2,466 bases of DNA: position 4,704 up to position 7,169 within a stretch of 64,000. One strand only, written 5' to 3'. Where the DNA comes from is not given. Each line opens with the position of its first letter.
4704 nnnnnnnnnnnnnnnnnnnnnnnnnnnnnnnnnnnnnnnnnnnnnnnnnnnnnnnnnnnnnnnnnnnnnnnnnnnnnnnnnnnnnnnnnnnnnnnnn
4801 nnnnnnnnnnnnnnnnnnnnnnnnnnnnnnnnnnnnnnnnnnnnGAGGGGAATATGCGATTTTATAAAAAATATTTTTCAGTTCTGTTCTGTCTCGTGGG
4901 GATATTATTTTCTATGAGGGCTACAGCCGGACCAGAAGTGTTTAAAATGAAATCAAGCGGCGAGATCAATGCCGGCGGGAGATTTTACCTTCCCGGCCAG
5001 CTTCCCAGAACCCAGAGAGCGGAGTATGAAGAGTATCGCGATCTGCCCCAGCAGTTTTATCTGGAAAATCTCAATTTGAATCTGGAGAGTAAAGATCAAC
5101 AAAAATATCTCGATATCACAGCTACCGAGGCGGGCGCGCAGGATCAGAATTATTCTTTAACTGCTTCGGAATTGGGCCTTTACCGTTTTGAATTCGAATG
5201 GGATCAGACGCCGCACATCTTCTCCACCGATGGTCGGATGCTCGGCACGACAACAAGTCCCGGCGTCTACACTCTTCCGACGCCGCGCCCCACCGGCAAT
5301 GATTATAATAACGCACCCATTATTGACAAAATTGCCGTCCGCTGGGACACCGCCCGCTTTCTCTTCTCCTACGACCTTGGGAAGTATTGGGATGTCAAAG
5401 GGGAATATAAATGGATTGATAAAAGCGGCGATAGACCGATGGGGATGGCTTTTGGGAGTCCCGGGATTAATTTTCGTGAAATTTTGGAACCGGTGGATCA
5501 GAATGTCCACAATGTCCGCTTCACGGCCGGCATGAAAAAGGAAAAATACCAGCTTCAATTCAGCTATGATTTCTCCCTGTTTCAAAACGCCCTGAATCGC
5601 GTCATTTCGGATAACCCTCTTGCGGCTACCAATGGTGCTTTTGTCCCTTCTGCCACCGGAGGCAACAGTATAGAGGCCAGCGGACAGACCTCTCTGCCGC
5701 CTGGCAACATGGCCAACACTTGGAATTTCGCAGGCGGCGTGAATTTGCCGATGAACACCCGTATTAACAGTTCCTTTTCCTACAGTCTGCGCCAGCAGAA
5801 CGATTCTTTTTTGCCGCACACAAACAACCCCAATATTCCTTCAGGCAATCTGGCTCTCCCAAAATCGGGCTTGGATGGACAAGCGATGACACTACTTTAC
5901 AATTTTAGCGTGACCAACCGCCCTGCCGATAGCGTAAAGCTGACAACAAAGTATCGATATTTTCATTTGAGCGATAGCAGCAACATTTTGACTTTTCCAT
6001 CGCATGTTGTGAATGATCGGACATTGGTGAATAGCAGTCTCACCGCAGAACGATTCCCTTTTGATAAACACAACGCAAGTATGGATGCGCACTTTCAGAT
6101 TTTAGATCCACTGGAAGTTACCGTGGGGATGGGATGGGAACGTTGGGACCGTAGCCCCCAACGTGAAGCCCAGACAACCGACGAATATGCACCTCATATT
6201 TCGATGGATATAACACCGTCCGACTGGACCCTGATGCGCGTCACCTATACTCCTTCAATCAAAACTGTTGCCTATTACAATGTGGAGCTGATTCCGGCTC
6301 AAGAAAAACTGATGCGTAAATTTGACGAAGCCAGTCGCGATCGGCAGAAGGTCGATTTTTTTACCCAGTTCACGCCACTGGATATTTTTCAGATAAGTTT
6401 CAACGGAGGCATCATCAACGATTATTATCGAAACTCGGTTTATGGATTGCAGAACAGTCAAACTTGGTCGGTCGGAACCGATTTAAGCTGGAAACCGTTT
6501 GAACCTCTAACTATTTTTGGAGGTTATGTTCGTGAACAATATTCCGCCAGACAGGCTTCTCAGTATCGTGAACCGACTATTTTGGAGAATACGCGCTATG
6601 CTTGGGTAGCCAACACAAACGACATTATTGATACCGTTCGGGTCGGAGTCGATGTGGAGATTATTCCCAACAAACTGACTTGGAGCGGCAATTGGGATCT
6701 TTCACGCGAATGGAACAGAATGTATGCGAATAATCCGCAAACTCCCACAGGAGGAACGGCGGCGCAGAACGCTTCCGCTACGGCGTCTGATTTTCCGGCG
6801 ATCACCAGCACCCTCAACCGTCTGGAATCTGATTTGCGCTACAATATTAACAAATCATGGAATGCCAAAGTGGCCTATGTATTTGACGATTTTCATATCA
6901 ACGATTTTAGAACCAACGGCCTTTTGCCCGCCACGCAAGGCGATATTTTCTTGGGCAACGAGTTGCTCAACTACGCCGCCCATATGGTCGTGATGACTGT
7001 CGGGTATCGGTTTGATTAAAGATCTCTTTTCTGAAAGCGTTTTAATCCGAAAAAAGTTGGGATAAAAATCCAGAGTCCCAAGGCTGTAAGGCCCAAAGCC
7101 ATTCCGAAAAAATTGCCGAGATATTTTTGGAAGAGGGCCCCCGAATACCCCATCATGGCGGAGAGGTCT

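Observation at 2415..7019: Cyc2-like cytochrome-porin and an MtoAB/PioAB-type decaheme-barrel pair in tandem, abutting the N2O-reductase operon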

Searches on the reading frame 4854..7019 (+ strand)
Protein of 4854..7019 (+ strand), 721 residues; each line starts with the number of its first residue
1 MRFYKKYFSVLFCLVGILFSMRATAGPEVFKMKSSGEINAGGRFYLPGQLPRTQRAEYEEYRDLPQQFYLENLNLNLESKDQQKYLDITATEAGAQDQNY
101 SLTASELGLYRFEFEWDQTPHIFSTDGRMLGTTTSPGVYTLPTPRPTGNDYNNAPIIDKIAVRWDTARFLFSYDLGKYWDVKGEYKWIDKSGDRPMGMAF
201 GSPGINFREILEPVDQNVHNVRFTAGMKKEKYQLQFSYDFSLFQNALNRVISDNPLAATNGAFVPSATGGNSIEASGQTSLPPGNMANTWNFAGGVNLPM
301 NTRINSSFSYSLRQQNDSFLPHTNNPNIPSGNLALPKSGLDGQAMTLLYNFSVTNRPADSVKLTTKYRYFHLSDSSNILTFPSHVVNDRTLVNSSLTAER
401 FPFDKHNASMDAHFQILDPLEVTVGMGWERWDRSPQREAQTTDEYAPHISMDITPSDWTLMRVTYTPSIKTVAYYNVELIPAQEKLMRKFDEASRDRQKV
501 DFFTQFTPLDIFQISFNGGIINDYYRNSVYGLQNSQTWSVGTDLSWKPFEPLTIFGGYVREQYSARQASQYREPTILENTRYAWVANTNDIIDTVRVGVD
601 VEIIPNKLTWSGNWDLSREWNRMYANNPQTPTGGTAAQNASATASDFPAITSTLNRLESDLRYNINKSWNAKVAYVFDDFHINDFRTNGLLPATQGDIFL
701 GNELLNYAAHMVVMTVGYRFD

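Call 3: search_protein_families(library=pfam, proteins=[window:4854-7019:+], max_evalue=0.01)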
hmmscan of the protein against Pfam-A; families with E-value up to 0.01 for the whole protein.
window:4854-7019:+ (721 aa): 1 family
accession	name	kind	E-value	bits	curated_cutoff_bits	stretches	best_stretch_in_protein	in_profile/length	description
PF11854.14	MtrB_PioB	-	2.5e-84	284.5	23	1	55-720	6-635/635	Putative outer membrane beta-barrel porin, MtrB/PioB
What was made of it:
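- Checked: Barrel, 4854-7019 (721 aa): PF11854 MtrB_PioB 284.5 bits (call 3).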

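Call 4: search_protein_families(library=ncbifam, proteins=[window:4854-7019:+], max_evalue=0.01)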
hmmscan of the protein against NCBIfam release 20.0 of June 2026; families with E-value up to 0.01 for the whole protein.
window:4854-7019:+ (721 aa): 2 families
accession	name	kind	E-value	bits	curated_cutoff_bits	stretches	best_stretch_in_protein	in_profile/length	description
TIGR03509.1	OMP_MtrB_PioB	subfamily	2.7e-64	217.9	240.05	1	55-720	15-662/662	MtrB/PioB family decaheme-associated outer membrane protein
NF041027.1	GSU2204_Se_pt_1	equivalog_domain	7.7e-05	21.7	350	0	296-466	285-445/580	GSU2204 family CXXCH-containing (seleno)protein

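Call 44: search_solved_structures(query=window:4854-7019:+, max_evalue=0.01)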
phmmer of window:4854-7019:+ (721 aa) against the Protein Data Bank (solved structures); distinct sequences matched with E-value up to 0.01: 1.
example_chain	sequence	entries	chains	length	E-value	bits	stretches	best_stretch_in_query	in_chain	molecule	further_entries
6r2q_B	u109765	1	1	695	1.3e-09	40.2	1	165-718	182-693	Uncharacterized protein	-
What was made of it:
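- On MtrB/PioB decahaem-associated barrels (PF11854 / TIGR03509): E 1.3e-9 to 6R2Q chain B over residues 165-718 (call 44).
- Checked: It matches MtrB of 6R2Q at E 1.3e-9 (call 44).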

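Call 63: find_homologous_proteins(query=window:4854-7019:+, max_evalue=1e-10)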
Query window:4854-7019:+ (721 aa): 229 proteins with E <= 1e-10 among 8000 candidates; the best 120 are listed.
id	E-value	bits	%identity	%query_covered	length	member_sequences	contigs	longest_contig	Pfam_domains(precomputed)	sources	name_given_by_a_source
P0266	0.0e+0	1679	100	100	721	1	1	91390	PF11854.15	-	-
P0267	6.5e-295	998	61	99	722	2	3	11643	PF11854.15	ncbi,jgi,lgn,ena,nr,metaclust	ncbi:MAG: hypothetical protein A3H42_03705 [Deltaproteobacteria bacterium RIFCSPLOWO2_02_FULL_46_8]|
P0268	2.4e-264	897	56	98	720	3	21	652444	PF11854.15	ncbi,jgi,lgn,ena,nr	ncbi:MAG: hypothetical protein A2W61_06790 [Deltaproteobacteria bacterium RIFCSPLOWO2_01_44_7]|nr:MA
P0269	1.4e-220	753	49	98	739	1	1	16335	PF11854.15,PF00593.31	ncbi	-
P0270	2.5e-220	752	49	100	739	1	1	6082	PF11854.15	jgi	jgi:MtrB/PioB family decaheme-associated outer membrane protein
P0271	3.9e-217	741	48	98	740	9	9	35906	PF11854.15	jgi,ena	jgi:MtrB/PioB family decaheme-associated outer membrane protein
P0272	1.2e-215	736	48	99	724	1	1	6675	PF11854.15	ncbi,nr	ncbi:MAG: MtrB/PioB family decaheme-associated outer membrane protein [Candidatus Rokubacteria bacte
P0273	8.4e-191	654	45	99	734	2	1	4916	PF11854.15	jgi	jgi:MtrB/PioB family decaheme-associated outer membrane protein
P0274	2.1e-189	649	45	99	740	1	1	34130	PF11854.15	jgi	-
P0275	8.1e-187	641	43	99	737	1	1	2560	PF11854.15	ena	-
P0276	1.4e-184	634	43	97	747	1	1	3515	PF11854.15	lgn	-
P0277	1.5e-184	633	43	99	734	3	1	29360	PF11854.15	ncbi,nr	ncbi:MAG: MtrB/PioB family decaheme-associated outer membrane protein [Candidatus Rokubacteria bacte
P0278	4.3e-184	632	43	97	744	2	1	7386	PF11854.15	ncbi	-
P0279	7.4e-184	631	44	95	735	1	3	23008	PF11854.15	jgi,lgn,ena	jgi:MtrB/PioB family decaheme-associated outer membrane protein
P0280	1.2e-182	627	44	95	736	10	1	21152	PF11854.15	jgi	jgi:MtrB/PioB family decaheme-associated outer membrane protein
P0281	2.0e-182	626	43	97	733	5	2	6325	PF11854.15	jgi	-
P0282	2.5e-182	626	43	99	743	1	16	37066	PF11854.15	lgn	-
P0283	1.2e-181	624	43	99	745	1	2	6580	PF11854.15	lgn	-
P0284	1.5e-181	623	44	95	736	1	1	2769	PF11854.15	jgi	jgi:MtrB/PioB family decaheme-associated outer membrane protein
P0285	2.2e-181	623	43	99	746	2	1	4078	PF11854.15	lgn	-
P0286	2.7e-181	623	45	95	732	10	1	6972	PF11854.15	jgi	jgi:MtrB/PioB family decaheme-associated outer membrane protein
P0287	3.0e-181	623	43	98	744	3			PF11854.15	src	-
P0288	8.1e-181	621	43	100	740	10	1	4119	PF11854.15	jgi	-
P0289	1.9e-180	620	44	95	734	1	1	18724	PF11854.15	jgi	jgi:MtrB/PioB family decaheme-associated outer membrane protein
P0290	5.1e-180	618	42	99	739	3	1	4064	PF11854.15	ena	-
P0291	8.3e-179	614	42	100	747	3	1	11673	PF11854.15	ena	-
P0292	2.9e-178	613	43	98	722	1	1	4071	PF11854.15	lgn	-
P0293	6.1e-178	612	43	98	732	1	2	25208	PF11854.15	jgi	jgi:MtrB/PioB family decaheme-associated outer membrane protein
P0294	2.3e-177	610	44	96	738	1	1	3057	PF11854.15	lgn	-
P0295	8.6e-177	608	43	99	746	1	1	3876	PF11854.15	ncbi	-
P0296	2.5e-176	606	43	99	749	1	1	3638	PF11854.15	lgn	-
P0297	3.3e-176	606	41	97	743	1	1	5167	PF11854.15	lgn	-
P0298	3.8e-176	606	42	99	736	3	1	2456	PF11854.15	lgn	-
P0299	5.2e-176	605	44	95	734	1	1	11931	PF11854.15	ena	-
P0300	6.1e-176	605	42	100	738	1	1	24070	PF11854.15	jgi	jgi:MtrB/PioB family decaheme-associated outer membrane protein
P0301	1.3e-175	604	42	99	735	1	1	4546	PF11854.15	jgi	jgi:MtrB/PioB family decaheme-associated outer membrane protein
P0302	1.6e-175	604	43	97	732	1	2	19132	PF11854.15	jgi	jgi:MtrB/PioB family decaheme-associated outer membrane protein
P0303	2.1e-175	603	41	99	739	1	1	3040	PF11854.15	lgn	-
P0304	5.8e-175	602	43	96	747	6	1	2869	PF11854.15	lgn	-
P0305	7.6e-175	601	42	98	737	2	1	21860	PF11854.15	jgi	jgi:MtrB/PioB family decaheme-associated outer membrane protein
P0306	8.3e-175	601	41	100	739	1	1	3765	PF11854.15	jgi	jgi:MtrB/PioB family decaheme-associated outer membrane protein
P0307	1.3e-174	601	42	97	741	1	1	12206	PF11854.15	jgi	jgi:MtrB/PioB family decaheme-associated outer membrane protein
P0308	1.5e-174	600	41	100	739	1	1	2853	PF11854.15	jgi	jgi:MtrB/PioB family decaheme-associated outer membrane protein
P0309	1.5e-174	600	42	97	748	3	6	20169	PF11854.15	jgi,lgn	jgi:MtrB/PioB family decaheme-associated outer membrane protein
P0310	3.2e-174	599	41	100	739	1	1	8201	PF11854.15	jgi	jgi:MtrB/PioB family decaheme-associated outer membrane protein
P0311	8.5e-174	598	42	100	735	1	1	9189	PF11854.15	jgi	jgi:MtrB/PioB family decaheme-associated outer membrane protein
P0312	9.4e-174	598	42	100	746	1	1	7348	PF11854.15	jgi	jgi:MtrB/PioB family decaheme-associated outer membrane protein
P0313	1.0e-173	598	42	100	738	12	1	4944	PF11854.15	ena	-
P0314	1.1e-173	598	42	100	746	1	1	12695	PF11854.15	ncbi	-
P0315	2.1e-173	597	43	96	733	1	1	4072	PF11854.15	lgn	-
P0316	2.7e-173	596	42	99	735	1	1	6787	PF11854.15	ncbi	-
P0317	3.8e-173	596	40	100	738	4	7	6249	PF11854.15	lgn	-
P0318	3.9e-173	596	41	98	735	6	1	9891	PF13505.13,PF11854.15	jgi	-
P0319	4.3e-173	596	41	100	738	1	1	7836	PF11854.15,PF00593.31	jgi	jgi:MtrB/PioB family decaheme-associated outer membrane protein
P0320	4.8e-173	595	42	97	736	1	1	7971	PF11854.15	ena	-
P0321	6.3e-173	595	43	99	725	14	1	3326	PF11854.15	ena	-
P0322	9.1e-173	594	42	97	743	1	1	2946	PF11854.15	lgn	-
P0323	1.8e-172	594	41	100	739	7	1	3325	PF11854.15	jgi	-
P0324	3.0e-172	593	41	97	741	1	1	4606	PF11854.15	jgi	jgi:MtrB/PioB family decaheme-associated outer membrane protein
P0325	3.7e-172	593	42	100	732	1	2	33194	PF11854.15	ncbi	-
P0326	6.2e-172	592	42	100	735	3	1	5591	PF11854.15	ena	-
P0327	7.2e-172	592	41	99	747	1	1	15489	PF11854.15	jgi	jgi:MtrB/PioB family decaheme-associated outer membrane protein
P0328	7.4e-172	591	43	95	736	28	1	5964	PF11854.15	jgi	-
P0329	1.5e-171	591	42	100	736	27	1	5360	PF11854.15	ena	-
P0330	2.8e-171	590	40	100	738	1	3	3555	PF11854.15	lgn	-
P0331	4.3e-171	589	41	100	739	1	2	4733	PF11854.15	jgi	jgi:MtrB/PioB family decaheme-associated outer membrane protein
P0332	4.4e-171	589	42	97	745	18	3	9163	PF11854.15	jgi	jgi:MtrB/PioB family decaheme-associated outer membrane protein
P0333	4.7e-171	589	42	97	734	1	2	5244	PF11854.15,PF00593.31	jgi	jgi:MtrB/PioB family decaheme-associated outer membrane protein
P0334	8.6e-171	588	41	99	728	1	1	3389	PF11854.15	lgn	-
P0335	1.6e-170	587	43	95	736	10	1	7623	PF11854.15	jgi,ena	-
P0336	1.9e-170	587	42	100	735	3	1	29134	PF11854.15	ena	-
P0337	2.2e-170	587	41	99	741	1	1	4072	PF11854.15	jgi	jgi:MtrB/PioB family decaheme-associated outer membrane protein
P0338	3.9e-170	586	42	97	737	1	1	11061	PF11854.15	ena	-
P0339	5.0e-170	585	42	99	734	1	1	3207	PF11854.15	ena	-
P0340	5.2e-170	585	42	100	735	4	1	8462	PF11854.15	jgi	jgi:MtrB/PioB family decaheme-associated outer membrane protein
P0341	6.6e-170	585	41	98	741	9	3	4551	PF11854.15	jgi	jgi:MtrB/PioB family decaheme-associated outer membrane protein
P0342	8.4e-170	585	42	95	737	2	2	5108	PF11854.15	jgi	jgi:MtrB/PioB family decaheme-associated outer membrane protein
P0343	1.5e-169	584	41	99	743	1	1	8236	PF11854.15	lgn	-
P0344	2.8e-169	583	42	97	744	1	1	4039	PF11854.15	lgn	-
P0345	3.1e-169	583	41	100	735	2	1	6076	PF11854.15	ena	-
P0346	4.6e-169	582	40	100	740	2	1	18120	PF11854.15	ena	-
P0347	5.2e-169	582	42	95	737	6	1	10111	PF11854.15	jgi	jgi:MtrB/PioB family decaheme-associated outer membrane protein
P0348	5.8e-169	582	40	100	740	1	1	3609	PF11854.15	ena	-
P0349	7.2e-169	582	42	95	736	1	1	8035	PF11854.15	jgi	jgi:MtrB/PioB family decaheme-associated outer membrane protein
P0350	1.1e-168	581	41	100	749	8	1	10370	PF11854.15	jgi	jgi:MtrB/PioB family decaheme-associated outer membrane protein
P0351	2.0e-168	580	42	100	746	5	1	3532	PF11854.15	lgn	-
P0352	4.6e-168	579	42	97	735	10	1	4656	PF11854.15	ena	-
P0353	6.3e-168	579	40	100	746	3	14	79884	PF11854.15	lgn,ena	-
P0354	8.0e-168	578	41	99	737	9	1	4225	PF11854.15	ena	-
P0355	1.3e-167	577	41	98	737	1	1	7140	PF11854.15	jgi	jgi:MtrB/PioB family decaheme-associated outer membrane protein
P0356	1.6e-167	577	39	99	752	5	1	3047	PF11854.15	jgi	jgi:MtrB/PioB family decaheme-associated outer membrane protein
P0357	3.5e-167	576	42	95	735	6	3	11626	PF11854.15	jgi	jgi:MtrB/PioB family decaheme-associated outer membrane protein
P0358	1.0e-166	574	41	100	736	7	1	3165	PF11854.15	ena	-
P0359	1.7e-166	574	41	99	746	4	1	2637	PF11854.15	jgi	jgi:MtrB/PioB family decaheme-associated outer membrane protein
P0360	3.7e-166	573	40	100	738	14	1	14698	PF11854.15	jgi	jgi:MtrB/PioB family decaheme-associated outer membrane protein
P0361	4.6e-166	572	41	97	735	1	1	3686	PF11854.15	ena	-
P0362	5.9e-166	572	41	97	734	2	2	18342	PF11854.15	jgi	jgi:MtrB/PioB family decaheme-associated outer membrane protein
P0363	7.8e-166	572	41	96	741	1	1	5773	PF11854.15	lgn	-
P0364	8.1e-166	572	42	95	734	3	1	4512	PF11854.15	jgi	jgi:MtrB/PioB family decaheme-associated outer membrane protein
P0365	1.0e-165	571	40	100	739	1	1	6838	PF11854.15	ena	-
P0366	1.8e-165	570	40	99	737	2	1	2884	PF11854.15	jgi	-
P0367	1.9e-165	570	41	100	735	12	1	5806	PF11854.15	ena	-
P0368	2.4e-165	570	41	99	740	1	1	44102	PF11854.15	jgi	jgi:MtrB/PioB family decaheme-associated outer membrane protein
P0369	4.9e-165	569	42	97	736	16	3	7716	PF11854.15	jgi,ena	-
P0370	6.9e-165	568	41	97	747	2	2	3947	PF11854.15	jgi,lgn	jgi:MtrB/PioB family decaheme-associated outer membrane protein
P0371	1.6e-164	567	40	97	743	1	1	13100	PF11854.15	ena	-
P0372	1.8e-164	567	41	97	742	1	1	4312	PF11854.15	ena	-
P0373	3.3e-164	566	40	100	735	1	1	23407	PF11854.15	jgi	jgi:MtrB/PioB family decaheme-associated outer membrane protein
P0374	4.4e-164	566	41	95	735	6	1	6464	PF11854.15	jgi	jgi:MtrB/PioB family decaheme-associated outer membrane protein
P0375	4.7e-164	566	41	97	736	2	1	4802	PF11854.15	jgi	jgi:MtrB/PioB family decaheme-associated outer membrane protein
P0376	5.6e-164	565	39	100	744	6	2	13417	PF11854.15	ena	-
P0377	4.7e-163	562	42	95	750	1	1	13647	PF11854.15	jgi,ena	-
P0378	1.2e-162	561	40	98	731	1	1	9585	PF11854.15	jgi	jgi:MtrB/PioB family decaheme-associated outer membrane protein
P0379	1.3e-162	561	40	100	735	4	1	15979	PF11854.15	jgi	jgi:MtrB/PioB family decaheme-associated outer membrane protein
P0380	2.1e-162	560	40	95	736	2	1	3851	PF13505.13,PF11854.15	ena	-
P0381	2.1e-162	560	42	97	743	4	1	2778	PF11854.15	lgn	-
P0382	6.1e-162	559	41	95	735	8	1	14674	PF11854.15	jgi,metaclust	metaclust:\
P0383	9.6e-162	558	41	97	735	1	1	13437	PF11854.15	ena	-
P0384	9.9e-162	558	41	91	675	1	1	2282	PF11854.15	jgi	jgi:MtrB/PioB family decaheme-associated outer membrane protein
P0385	1.3e-161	558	41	97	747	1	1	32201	PF11854.15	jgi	jgi:MtrB/PioB family decaheme-associated outer membrane protein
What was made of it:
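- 4854..7019 (+): MtrB/PioB-family outer-membrane barrel (721 aa). Calls 3, 4, 44 and 63.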

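Call 64: find_encoding_contigs(protein=P0268, flank=10000, max_places=1)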
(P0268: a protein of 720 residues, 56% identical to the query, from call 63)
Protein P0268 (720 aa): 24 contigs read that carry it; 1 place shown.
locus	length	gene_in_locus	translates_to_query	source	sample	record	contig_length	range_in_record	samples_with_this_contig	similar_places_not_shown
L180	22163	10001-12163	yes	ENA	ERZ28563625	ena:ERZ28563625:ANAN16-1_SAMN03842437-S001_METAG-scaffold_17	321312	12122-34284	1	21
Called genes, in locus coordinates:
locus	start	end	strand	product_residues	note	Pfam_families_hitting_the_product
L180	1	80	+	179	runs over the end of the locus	PF04055:Radical_SAM (weak)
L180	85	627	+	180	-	PF01227:GTP_cyclohydroI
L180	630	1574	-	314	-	PF10017:Methyltransf_33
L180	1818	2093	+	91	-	PF04365:BrnT_toxin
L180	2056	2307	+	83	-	-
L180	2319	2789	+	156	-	PF00578:AhpC-TSA, PF08534:Redoxin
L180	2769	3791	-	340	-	PF01571:GCV_T, PF08669:GCV_T_C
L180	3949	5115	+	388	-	PF03825:Nuc_H_symport, PF07690:MFS_1, PF12832:MFS_1_like, PF06779:MFS_4, PF07690:MFS_1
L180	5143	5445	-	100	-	PF06999:Suc_Fer-like (faint)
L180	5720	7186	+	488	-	PF00370:FGGY_N, PF02782:FGGY_C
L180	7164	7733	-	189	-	-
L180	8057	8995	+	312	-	PF08331:QueG_DUF1730, PF13237:Fer4_10 (faint), PF00037:Fer4 (faint), PF12838:Fer4_7 (weak), PF13484:Fer4_16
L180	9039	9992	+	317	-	PF14522:Cytochrome_C7 (faint), PF14537:Cytochrom_c3_2 (faint), PF22113:Mtrc-MtrF_II-IV_dom (faint), PF13435:Cytochrome_C554 (faint), PF22678:Cytochrom_c_NrfB-like, PF09699:Paired_CXXCH_1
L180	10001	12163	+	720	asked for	PF11854:MtrB_PioB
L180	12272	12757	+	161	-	PF13424:TPR_12 (faint), PF13432:TPR_16 (weak), PF00515:TPR_1, PF07719:TPR_2 (weak), PF13181:TPR_8, PF14559:TPR_19 (weak), PF00515:TPR_1 (weak), PF07719:TPR_2 (weak), +7 more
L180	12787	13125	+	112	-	PF01521:Fe-S_biosyn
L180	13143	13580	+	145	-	PF23892:Ig_CycH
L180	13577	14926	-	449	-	PF00034:Cytochrom_C, PF13442:Cytochrome_CBB3, PF00034:Cytochrom_C, PF13442:Cytochrome_CBB3, PF09459:EB_dh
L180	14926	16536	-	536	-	PF00033:Cytochrome_B, PF13631:Cytochrom_B_N_2, PF00032:Cytochrom_B_C, PF02433:FixO (faint), PF00034:Cytochrom_C, PF13442:Cytochrome_CBB3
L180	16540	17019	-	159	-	PF00355:Rieske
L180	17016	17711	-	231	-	PF03264:Cytochrom_NNT (faint), PF14522:Cytochrome_C7 (faint), PF09699:Paired_CXXCH_1 (faint), PF13435:Cytochrome_C554 (faint), PF14537:Cytochrom_c3_2 (faint), PF22113:Mtrc-MtrF_II-IV_dom (faint)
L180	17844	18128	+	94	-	PF00034:Cytochrom_C (faint), PF13442:Cytochrome_CBB3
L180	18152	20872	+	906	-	PF09699:Paired_CXXCH_1 (faint), PF14522:Cytochrome_C7 (faint), PF14537:Cytochrom_c3_2 (faint), PF22113:Mtrc-MtrF_II-IV_dom (weak)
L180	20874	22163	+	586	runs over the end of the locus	PF02085:Cytochrom_CIII (faint), PF09699:Paired_CXXCH_1 (faint), PF14522:Cytochrome_C7 (faint), PF14537:Cytochrom_c3_2 (faint), PF01292:Ni_hydr_CYTB, PF14358:DUF4405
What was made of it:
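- In relative L180, mtoAB sits between QueG and TPR (call 64).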

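Call 65: find_encoding_contigs(protein=P0267, flank=10000, max_places=1)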
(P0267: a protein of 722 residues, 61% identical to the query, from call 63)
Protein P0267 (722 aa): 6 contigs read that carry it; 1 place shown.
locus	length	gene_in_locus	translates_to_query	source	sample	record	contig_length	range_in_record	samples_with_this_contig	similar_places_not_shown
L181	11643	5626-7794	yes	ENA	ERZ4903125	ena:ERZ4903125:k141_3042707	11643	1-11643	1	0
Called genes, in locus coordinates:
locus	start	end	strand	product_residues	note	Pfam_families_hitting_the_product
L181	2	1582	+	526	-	?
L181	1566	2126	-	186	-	PF00702:Hydrolase, PF13419:HAD_2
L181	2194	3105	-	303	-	PF00070:Pyr_redox (faint), PF00890:FAD_binding_2 (weak), PF01134:GIDA (faint), PF01266:DAO (faint), PF03486:HI0933_like (faint), PF07992:Pyr_redox_2, PF13738:Pyr_redox_3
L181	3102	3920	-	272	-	PF02621:VitK2_biosynth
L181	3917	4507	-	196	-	PF13482:RNase_H_2, PF10108:DNA_pol_B_exo2 (faint)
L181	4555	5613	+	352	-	PF22113:Mtrc-MtrF_II-IV_dom (faint), PF14537:Cytochrom_c3_2 (faint), PF14522:Cytochrome_C7 (faint), PF22678:Cytochrom_c_NrfB-like, PF09699:Paired_CXXCH_1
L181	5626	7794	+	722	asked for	PF11854:MtrB_PioB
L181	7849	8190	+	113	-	PF14489:QueF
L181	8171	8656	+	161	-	-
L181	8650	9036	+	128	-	-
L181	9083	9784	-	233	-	PF06508:QueC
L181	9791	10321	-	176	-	-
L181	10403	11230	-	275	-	PF08843:AbiEii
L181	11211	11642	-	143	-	?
